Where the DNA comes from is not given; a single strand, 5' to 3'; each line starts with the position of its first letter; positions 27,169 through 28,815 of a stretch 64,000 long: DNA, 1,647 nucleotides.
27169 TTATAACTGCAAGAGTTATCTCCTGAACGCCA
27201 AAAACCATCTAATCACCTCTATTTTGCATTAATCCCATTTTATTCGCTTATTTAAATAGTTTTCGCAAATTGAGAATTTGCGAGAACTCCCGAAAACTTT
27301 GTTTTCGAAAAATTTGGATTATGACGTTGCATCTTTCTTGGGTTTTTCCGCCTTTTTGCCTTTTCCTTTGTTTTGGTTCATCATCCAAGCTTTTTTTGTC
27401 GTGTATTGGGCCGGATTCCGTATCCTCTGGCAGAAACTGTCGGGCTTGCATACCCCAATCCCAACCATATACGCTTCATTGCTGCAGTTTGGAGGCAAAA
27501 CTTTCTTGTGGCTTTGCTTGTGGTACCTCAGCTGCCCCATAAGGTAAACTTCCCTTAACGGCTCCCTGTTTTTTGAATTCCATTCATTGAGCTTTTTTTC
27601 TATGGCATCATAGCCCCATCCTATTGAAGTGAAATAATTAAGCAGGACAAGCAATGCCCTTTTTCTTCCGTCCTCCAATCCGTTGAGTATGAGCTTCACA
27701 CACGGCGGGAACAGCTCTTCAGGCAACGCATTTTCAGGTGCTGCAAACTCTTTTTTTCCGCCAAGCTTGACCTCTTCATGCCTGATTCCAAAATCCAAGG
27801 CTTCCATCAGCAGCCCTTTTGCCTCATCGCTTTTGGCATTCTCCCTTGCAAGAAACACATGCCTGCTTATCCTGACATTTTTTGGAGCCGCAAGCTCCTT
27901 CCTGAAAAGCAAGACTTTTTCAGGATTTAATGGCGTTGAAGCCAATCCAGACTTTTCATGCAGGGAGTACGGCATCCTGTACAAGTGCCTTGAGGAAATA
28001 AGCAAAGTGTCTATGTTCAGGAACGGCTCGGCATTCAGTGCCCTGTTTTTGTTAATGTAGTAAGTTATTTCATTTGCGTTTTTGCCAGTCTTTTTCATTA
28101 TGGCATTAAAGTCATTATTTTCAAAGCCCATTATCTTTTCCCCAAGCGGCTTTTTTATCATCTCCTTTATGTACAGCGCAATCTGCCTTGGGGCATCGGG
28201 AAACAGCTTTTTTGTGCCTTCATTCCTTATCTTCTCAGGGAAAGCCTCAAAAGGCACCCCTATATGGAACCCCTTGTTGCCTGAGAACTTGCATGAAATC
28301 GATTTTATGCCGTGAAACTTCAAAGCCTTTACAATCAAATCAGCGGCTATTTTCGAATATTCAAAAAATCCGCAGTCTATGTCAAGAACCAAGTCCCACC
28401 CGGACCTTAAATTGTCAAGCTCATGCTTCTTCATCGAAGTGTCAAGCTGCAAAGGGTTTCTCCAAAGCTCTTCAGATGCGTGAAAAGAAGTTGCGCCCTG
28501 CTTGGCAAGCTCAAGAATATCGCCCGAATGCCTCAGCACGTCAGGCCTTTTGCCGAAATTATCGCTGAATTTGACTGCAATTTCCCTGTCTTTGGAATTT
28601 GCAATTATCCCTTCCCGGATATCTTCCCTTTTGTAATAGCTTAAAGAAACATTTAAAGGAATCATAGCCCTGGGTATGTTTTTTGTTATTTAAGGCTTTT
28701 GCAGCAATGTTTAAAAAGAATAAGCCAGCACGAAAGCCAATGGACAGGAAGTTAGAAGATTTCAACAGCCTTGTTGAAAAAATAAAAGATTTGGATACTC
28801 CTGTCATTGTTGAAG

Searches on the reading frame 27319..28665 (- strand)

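Call 10: search_protein_families(library=pfam, proteins=[window:27319-28665:-], max_evalue=0.00001)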
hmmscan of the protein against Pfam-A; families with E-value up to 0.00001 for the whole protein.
window:27319-28665:- (448 aa): 1 family
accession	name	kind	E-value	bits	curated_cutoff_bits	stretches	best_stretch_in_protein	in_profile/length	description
PF01896.25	DNA_primase_S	-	8e-07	30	26.8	1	107-247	27-162/163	DNA primase small subunit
